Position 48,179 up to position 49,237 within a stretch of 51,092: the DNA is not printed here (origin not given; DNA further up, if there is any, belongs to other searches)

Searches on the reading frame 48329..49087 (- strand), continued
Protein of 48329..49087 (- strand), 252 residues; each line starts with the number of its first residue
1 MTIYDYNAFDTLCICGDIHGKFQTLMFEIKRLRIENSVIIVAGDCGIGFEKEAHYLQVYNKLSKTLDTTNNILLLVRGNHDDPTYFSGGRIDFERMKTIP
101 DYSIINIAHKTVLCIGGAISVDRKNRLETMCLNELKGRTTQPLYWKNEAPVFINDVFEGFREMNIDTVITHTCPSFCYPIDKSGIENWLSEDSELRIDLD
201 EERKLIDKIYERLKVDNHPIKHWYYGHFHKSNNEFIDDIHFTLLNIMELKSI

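Call 43: fold_search(model_id=the predicted structure, library=pdb)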
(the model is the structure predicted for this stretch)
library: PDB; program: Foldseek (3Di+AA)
matches with E <= 10: 920; with E <= 0.001: 42
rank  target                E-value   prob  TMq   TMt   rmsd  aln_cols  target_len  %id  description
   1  5uki                  5.1e-07  1.00  0.51  0.38   8.4       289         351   18  Mn2+ and Zn2+ requirements for the lariat debranching enzyme, Dbr1 (released 2018-02-21)
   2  5k73_D                7.8e-07  1.00  0.53  0.40   8.8       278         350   17  as-isolated Dbr1 with Fe(II) and Zn(II) (released 2016-12-07)
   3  4peg_C                8.3e-07  1.00  0.50  0.38   9.0       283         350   17  Dbr1 in complex with guanosine-5'-monophosphate (released 2014-08-27)
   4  4pei_E                1.0e-06  1.00  0.50  0.38   9.3       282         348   18  Dbr1 in complex with synthetic branched RNA analog (released 2014-08-27)
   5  4pef_A                1.1e-06  1.00  0.49  0.37   8.1       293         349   16  Dbr1 in complex with sulfate (released 2014-08-27)
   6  5k78_A                1.4e-06  1.00  0.50  0.38   8.9       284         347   17  Dbr1 in complex with 16-mer branched RNA (released 2016-12-07)
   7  5k78_B                1.8e-06  1.00  0.50  0.38   8.7       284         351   16  Dbr1 in complex with 16-mer branched RNA (released 2016-12-07)
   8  4peh_A                1.9e-06  1.00  0.51  0.38   9.1       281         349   18  Dbr1 in complex with synthetic linear RNA (released 2014-08-27)
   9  5k77_A                5.5e-06  1.00  0.50  0.38   8.5       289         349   18  Dbr1 in complex with 7-mer branched RNA (released 2016-12-07)
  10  4tug_F                2.6e-05  1.00  0.43  0.37   9.0       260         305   13  Crystal structure of MjMre11-DNA2 complex (released 2014-10-15)
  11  3av0_A                4.1e-05  1.00  0.44  0.32   7.0       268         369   13  Crystal structure of Mre11-Rad50 bound to ATP S (released 2011-05-25)
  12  4tug_D                5.2e-05  1.00  0.42  0.36   9.1       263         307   12  Crystal structure of MjMre11-DNA2 complex (released 2014-10-15)
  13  5b49_B                8.4e-05  1.00  0.42  0.43  11.6       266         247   14  Crystal structure of LpxH with manganese from Pseudomonas aeruginosa (released 2016-09-28)
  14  4tug_B                1.0e-04  1.00  0.42  0.35   9.8       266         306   13  Crystal structure of MjMre11-DNA2 complex (released 2014-10-15)
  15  4lty_C                1.0e-04  1.00  0.44  0.36  11.9       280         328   12  Crystal Structure of E.coli SbcD at 1.8 A Resolution (released 2014-02-26)
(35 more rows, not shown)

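Call 48: search_protein_families(library=padloc, proteins=[L101:3551-4114:+, L101:4111-4983:+, L101:4980-5750:+, L120:3566-4141:+, L120:4144-4992:+, L094:806-1771:+, L094:1765-2535:+, L116:69-647:+, L082:702-1748:+], max_evalue=0.01)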
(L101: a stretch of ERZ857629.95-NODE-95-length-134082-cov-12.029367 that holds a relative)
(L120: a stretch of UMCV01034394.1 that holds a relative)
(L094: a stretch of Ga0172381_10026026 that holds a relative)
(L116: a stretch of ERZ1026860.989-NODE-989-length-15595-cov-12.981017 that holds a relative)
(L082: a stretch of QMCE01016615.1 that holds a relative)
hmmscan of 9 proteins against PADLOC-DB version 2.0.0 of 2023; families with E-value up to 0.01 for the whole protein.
L101:3551-4114:+ (187 aa): 23 families
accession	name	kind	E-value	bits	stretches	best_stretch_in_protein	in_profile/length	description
PDLC02225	AbiEi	-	2.8e-54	181.8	1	6-185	18-193/198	AbiEi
PDLC02245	AbiEi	-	1.6e-45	153.2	1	4-185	9-192/194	AbiEi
PDLC02265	AbiEi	-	7.3e-44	147.9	1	6-185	15-196/198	AbiEi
PDLC02275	AbiEi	-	4e-41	139.1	1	4-185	9-182/184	AbiEi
PDLC02263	AbiEi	-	2.8e-40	136.7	1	3-185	59-243/244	AbiEi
PDLC02248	AbiEi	-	2.1e-29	100.7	1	22-186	30-197/198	AbiEi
PDLC02239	AbiEi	-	2.9e-29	100.2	1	25-185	28-192/195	AbiEi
PDLC02283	AbiEi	-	1.1e-28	98.3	1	28-184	39-198/201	AbiEi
PDLC02238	AbiEi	-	2.1e-23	81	1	21-183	15-175/180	AbiEi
PDLC02254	AbiEi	-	6.7e-15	53.3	1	28-176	37-187/197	AbiEi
PDLC02262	AbiEi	-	4.5e-13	47.2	1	5-185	25-204/206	AbiEi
PDLC02267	AbiEi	-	5.8e-10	37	1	19-176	35-188/252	AbiEi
PDLC02270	AbiEi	-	7.8e-09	33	1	5-181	19-202/265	AbiEi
PDLC02249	AbiEi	-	7.4e-07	27.1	1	22-137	32-142/184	AbiEi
PDLC02228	AbiEi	-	2.5e-06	24.9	1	28-105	60-137/216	AbiEi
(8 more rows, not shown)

L101:4111-4983:+ (290 aa): 26 families (the best 25 are shown)
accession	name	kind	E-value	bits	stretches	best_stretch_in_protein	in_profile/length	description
PDLC02288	AbiEii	-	6.4e-91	302.3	1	7-281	9-271/294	AbiEii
PDLC02312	AbiEii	-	8.9e-74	246.2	1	1-286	1-283/299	AbiEii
PDLC02326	AbiEii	-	6.2e-35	118.1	1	11-130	6-120/133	AbiEii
PDLC02319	AbiEii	-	1.3e-34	118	1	40-285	6-236/241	AbiEii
PDLC02291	AbiEii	-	3.3e-33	113.3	1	8-231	15-223/310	AbiEii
PDLC02320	AbiEii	-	4.7e-22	76.6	1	144-275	1-133/147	AbiEii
PDLC02311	AbiEii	-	5e-22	77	1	15-288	6-264/283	AbiEii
PDLC02304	AbiEii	-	1.1e-21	76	1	14-281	5-255/260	AbiEii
PDLC02310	AbiEii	-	2.4e-15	54.7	1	32-225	22-207/265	AbiEii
PDLC02314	AbiEii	-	3.7e-14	50.7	1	10-230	11-225/290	AbiEii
PDLC02300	AbiEii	-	9.6e-12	42.9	1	36-260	25-234/259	AbiEii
PDLC02301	AbiEii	-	9.8e-11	39.8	1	44-239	56-252/291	AbiEii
PDLC02306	AbiEii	-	1.1e-10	39.6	1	45-229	34-229/280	AbiEii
PDLC02308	AbiEii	-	4.5e-10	37.7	1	36-226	15-206/279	AbiEii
PDLC02329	AbiEii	-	2.4e-09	34.9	1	25-230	29-231/294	AbiEii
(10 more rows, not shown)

L101:4980-5750:+ (256 aa): 0 families

L120:3566-4141:+ (191 aa): 0 families

L120:4144-4992:+ (282 aa): 1 family
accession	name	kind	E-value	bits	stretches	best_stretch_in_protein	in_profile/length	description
PDLC04516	PDC-M21B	-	4.7e-06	24.5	1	16-183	9-166/234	-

L094:806-1771:+ (321 aa): 0 families

L094:1765-2535:+ (256 aa): 0 families

L116:69-647:+ (192 aa): 30 families (the best 25 are shown)
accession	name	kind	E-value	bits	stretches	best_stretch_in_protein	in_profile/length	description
PDLC02225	AbiEi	-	1.5e-52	176.2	1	2-190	8-193/198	AbiEi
PDLC02265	AbiEi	-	3.3e-51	171.8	1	6-190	8-196/198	AbiEi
PDLC02275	AbiEi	-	1.4e-46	156.9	1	5-190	3-182/184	AbiEi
PDLC02245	AbiEi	-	8.5e-44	147.5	1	7-190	5-192/194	AbiEi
PDLC02263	AbiEi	-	2.7e-38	130.2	1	3-190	52-243/244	AbiEi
PDLC02283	AbiEi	-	1.2e-37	127.6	1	6-189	11-198/201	AbiEi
PDLC02248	AbiEi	-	3.1e-34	116.4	1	2-189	5-195/198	AbiEi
PDLC02239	AbiEi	-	1.7e-23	81.3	1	33-189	31-191/195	AbiEi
PDLC02238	AbiEi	-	6.7e-22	76.1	1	22-190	11-177/180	AbiEi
PDLC02254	AbiEi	-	4.3e-18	63.7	1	33-180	37-186/197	AbiEi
PDLC02267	AbiEi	-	7.5e-13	46.5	1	20-184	32-191/252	AbiEi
PDLC02269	AbiEi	-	3.7e-08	31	1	22-155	25-158/251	AbiEi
PDLC02262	AbiEi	-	3.1e-07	28.2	1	14-190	27-204/206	AbiEi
PDLC02271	AbiEi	-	4.7e-07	27.2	1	20-179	35-204/263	AbiEi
PDLC02251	AbiEi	-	8.1e-07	26.7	1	24-189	36-213/230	AbiEi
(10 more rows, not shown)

L082:702-1748:+ (348 aa): 0 families

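Call 53: find_related_loci(query=A2, collection=viral_contigs, flank=4000)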
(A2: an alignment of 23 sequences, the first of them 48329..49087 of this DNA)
Query A2 (252 aa) in viral_contigs; peptide patterns used: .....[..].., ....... (x = any residue, [..] = any of these).
420 stretches matched a pattern; 373 encode a relative of the query (tblastn E <= 1e-3); the best 80 are kept; 80 distinct loci.
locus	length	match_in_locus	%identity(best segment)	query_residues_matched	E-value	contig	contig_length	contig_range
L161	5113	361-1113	54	6-252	2e-89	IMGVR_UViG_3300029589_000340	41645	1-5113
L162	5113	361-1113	54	6-252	2e-89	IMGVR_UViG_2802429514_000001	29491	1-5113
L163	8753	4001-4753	54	6-252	2e-89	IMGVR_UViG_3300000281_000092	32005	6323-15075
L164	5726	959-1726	48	1-252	3e-75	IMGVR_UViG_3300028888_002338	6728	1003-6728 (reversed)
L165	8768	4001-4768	48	1-252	3e-75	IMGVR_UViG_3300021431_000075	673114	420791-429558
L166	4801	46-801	42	11-252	1e-66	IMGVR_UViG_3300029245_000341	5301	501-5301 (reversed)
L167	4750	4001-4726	44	1-248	6e-66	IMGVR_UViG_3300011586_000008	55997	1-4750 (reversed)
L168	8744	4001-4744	44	4-252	1e-70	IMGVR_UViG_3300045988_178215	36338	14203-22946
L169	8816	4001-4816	40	1-245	2e-62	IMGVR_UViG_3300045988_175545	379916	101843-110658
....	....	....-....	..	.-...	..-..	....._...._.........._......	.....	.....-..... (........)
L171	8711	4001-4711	41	4-252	9e-60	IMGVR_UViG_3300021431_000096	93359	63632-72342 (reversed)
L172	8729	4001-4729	42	16-247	4e-59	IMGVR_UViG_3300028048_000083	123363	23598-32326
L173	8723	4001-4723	41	9-246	3e-58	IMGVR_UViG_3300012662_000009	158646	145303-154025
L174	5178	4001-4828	38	4-252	8e-57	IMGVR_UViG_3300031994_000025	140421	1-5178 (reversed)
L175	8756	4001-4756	40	10-246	2e-56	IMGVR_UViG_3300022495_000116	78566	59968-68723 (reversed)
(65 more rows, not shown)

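Call 65: fold_search(model_id=the predicted structure, library=viral)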
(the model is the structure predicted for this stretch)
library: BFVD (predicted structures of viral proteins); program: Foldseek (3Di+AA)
matches with E <= 10: 382; with E <= 0.001: 31
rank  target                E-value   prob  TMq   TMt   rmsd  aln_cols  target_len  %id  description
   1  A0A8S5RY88            4.3e-14  1.00  0.82  0.36   7.4       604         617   17  Hint (Hedgehog/Intein) domain N-terminal region [Myoviridae sp. ctNQV2]
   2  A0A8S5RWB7            9.4e-13  1.00  0.72  0.73   4.2       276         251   20  RNA lariat debranching enzyme [Siphoviridae sp. ctHip2]
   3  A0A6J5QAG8            1.4e-11  1.00  0.66  0.61   5.0       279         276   18  MPP_superfamily domain containing protein [uncultured Caudovirales phage]
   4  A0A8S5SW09            1.7e-10  1.00  0.63  0.61   6.0       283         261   20  Metallophosphatase domain protein [Siphoviridae sp. ctZHD14]
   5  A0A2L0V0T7            7.6e-10  1.00  0.52  0.66   6.0       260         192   21  Calcineurin-like phosphoesterase domain-containing protein [Agrobacterium phage Atu_ph07]
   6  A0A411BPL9            1.9e-09  1.00  0.69  0.50   4.2       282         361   18  Esterase [Mycobacterium phage CicholasNage]
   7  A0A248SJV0            9.8e-06  1.00  0.47  0.45   8.5       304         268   12  (no name in the UniProt tables at hand)
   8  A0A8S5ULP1            1.7e-05  1.00  0.48  0.43   9.3       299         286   16  Metallophosphatase domain protein [Myoviridae sp. ctCo31]
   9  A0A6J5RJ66            2.0e-05  1.00  0.48  0.33  11.8       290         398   11  SbcD DNA repair exonuclease [uncultured Caudovirales phage]
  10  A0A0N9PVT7            2.7e-05  1.00  0.45  0.27   7.8       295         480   14  Putative calcineurin-like phosphoesterase [Port-miou virus]
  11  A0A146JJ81            4.1e-05  1.00  0.41  0.42   9.1       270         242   15  (no name in the UniProt tables at hand)
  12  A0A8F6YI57            6.1e-05  1.00  0.45  0.37   8.7       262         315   15  DNA exonuclease repair subunit [Rhinella marina erythrocytic-like virus]
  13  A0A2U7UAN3            7.8e-05  1.00  0.43  0.26   7.1       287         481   12  Bifunctional metallophosphatase/5'-nucleotidase [Pandoravirus quercus]
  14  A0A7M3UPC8            8.8e-05  1.00  0.41  0.11   8.3       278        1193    8  Rad50/SbcC-type AAA domain-containing protein [Pyramimonas orientalis virus]
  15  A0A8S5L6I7            1.0e-04  1.00  0.47  0.32   8.2       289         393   13  Putative DNA double strand break repair [Myoviridae sp. ctA4D8]
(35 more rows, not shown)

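Call 68: find_encoding_contigs(protein=P0238, flank=4000, max_places=4)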
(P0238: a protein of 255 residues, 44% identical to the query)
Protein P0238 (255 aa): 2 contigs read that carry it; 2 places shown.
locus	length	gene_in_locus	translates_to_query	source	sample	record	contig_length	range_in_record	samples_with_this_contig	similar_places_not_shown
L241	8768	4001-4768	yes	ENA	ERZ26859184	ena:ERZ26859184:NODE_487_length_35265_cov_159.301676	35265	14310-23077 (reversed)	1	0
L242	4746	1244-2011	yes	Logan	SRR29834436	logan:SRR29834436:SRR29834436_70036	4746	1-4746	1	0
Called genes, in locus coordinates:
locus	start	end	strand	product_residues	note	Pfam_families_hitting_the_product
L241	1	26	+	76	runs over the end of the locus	-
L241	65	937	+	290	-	PF02498:Bro-N (weak), PF02661:Fic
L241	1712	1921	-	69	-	-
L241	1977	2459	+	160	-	-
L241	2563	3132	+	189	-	-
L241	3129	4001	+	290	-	PF08843:AbiEii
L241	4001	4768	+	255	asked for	PF00149:Metallophos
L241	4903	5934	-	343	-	PF08240:ADH_N, PF00107:ADH_zinc_N (weak)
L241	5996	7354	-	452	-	PF13173:AAA_14, PF13635:DUF4143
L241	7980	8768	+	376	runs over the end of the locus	PF08797:HIRAN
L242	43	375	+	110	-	-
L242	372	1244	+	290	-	PF08843:AbiEii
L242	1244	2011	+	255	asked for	PF00149:Metallophos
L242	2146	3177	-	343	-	PF08240:ADH_N, PF00107:ADH_zinc_N (weak)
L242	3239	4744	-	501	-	?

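Call 79: search_protein_families(library=phrogs, proteins=[window:48329-49087:-, L101:4980-5750:+], max_evalue=0.001)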
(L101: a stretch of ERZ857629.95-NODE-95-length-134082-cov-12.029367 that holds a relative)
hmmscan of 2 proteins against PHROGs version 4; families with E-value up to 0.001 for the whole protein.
window:48329-49087:- (252 aa): 2 families
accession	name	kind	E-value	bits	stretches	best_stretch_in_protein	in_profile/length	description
phrog_1649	-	other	4.4e-22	79.1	1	9-241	35-264/308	metallo-phosphoesterase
phrog_246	-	other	0.00072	19.7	0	13-82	179-242/417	NinI-like serine-threonine phosphatase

L101:4980-5750:+ (256 aa): 3 families
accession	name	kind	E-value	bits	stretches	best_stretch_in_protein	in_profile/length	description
phrog_1649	-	other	2e-21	76.9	1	5-246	27-266/308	metallo-phosphoesterase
phrog_246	-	other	3.5e-05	24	1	2-87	164-242/417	NinI-like serine-threonine phosphatase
phrog_20114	-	other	0.00087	20.6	0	14-87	3-71/131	phosphoesterase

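Call 80: search_protein_families(library=ncbifam, proteins=[L101:4980-5750:+, L150:1405-1998:+, L150:1995-3167:+, L112:2422-3417:+], max_evalue=0.01)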
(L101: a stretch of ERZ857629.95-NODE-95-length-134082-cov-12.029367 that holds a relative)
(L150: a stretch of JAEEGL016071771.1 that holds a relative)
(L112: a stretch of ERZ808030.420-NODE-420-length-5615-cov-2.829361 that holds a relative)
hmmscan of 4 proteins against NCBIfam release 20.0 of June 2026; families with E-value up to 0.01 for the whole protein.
L101:4980-5750:+ (256 aa): 4 families
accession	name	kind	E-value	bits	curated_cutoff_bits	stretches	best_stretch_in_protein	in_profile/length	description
TIGR00619.1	sbcd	subfamily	4.6e-07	29.9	77.65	1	42-101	41-102/252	exonuclease subunit SbcD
TIGR00024.1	SbcD_rel_arch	hypoth_equivalog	0.00086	19.1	115.2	0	43-110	61-121/224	putative phosphoesterase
NF008206.2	PRK10966.1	equivalog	0.00093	18.4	450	1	4-95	3-94/380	exonuclease subunit SbcD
NF008516.0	PRK11439.1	equivalog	0.0057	16.7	326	0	3-86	6-81/218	protein-serine/threonine phosphatase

L150:1405-1998:+ (197 aa): 1 family
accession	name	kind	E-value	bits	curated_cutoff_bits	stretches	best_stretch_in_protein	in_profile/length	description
TIGR04123.1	P_estr_lig_assc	hypoth_equivalog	0.0059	16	150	1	74-150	90-153/207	ligase-associated DNA damage response endonuclease PdeM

L150:1995-3167:+ (390 aa): 0 families

L112:2422-3417:+ (331 aa): 1 family
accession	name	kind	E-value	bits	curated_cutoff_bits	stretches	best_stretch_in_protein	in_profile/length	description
TIGR01550.1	DOC_P1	subfamily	3.9e-09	36.7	38.65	1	216-286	20-89/122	type II toxin-antitoxin system death-on-curing family toxin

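Call 86: search_dna_similar(query=window:48329-49087:-, collection=phages, mode=protein, max_rows=40, max_evalue=0.001, rows=spread)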
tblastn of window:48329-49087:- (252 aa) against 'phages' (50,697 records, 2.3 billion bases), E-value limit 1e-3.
Records with a match: 57; places in all: 57; records where one place covers at least 80% of the query: 57.
Best place of each record, by identity: <60% 57.
By first word of the organism name: Prevotella 15; Rhizobium 10; Mycobacterium 10; Streptomyces 6; Sinorhizobium 5; Bacteriophage 3; Rhodococcus 3; uncultured 2; Nitratidesulfovibrio 1; Desulfovibrio 1; and 1 more.
By host as written in the record: Prevotella sp. 15; Mycobacterium smegmatis mc2 155 6; - 5; Sinorhizobium meliloti 5; Rhodococcus erythropolis RIA 643 3; Streptomyces griseus ATCC 10137 3; Rhizobium phaseoli INC1-2 2; Rhizobium sp. N941 2; and 13 more.
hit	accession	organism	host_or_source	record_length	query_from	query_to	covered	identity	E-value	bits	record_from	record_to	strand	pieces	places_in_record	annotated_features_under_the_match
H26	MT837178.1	Bacteriophage sp.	human fecal samples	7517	3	249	98%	38.2%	6e-57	201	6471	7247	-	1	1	record has no annotation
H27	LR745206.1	uncultured phage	metagenomic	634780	15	249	93%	37.0%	2e-34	136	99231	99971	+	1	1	record has no annotation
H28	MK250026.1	Prevotella phage Lak-B7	Prevotella sp.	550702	1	229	91%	32.8%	4e-23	103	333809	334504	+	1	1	record has no annotation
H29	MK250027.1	Prevotella phage Lak-B8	Prevotella sp.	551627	1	229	91%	32.8%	4e-23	103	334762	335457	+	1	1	record has no annotation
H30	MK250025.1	Prevotella phage Lak-B6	Prevotella sp.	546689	1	229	91%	32.4%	4e-22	100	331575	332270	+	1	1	record has no annotation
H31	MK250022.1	Prevotella phage Lak-B3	Prevotella sp.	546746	1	229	91%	32.4%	4e-22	100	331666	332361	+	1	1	record has no annotation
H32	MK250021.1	Prevotella phage Lak-B2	Prevotella sp.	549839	1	229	91%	32.4%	4e-22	100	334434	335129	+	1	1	record has no annotation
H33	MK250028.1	Prevotella phage Lak-B9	Prevotella sp.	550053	1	229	91%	32.4%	4e-22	100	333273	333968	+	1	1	record has no annotation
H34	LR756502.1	uncultured phage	metagenomic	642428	14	236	88%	32.6%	1e-26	113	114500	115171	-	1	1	record has no annotation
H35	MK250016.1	Prevotella phage Lak-A1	Prevotella sp.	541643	1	229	91%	31.7%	2e-24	107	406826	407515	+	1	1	record has no annotation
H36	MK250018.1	Prevotella phage Lak-A1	Prevotella sp.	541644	1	229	91%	31.7%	2e-24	107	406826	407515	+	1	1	record has no annotation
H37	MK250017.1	Prevotella phage Lak-A1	Prevotella sp.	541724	1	229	91%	31.7%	2e-24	107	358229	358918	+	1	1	record has no annotation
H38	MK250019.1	Prevotella phage Lak-A2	Prevotella sp.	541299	1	229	91%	31.3%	7e-24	105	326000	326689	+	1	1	record has no annotation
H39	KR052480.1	Sinorhizobium phage phiM7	Sinorhizobium meliloti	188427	14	248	93%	25.7%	4e-5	50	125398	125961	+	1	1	metallophosphoesterase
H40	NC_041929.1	Sinorhizobium phage phiM7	Sinorhizobium meliloti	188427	14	248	93%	25.7%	4e-5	50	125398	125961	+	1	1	metallo-phosphoesterase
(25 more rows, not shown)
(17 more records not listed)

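Call 98: find_encoding_contigs(protein=P0128, flank=3500, max_places=2)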
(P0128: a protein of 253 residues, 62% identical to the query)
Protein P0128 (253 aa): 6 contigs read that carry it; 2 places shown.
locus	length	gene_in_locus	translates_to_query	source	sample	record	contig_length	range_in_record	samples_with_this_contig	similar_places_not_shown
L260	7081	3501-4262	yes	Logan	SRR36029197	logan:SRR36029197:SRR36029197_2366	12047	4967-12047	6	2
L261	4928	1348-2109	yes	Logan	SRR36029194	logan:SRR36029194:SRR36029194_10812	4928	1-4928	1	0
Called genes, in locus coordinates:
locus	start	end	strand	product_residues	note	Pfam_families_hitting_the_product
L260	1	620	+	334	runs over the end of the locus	-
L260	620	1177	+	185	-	-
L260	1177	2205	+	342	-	PF04245:NA37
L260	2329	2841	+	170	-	PF12802:MarR_2 (weak)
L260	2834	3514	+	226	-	-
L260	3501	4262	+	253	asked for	PF00149:Metallophos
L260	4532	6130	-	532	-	-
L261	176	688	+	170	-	PF12802:MarR_2 (weak)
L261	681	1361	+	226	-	-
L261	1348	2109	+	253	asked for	PF00149:Metallophos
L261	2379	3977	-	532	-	-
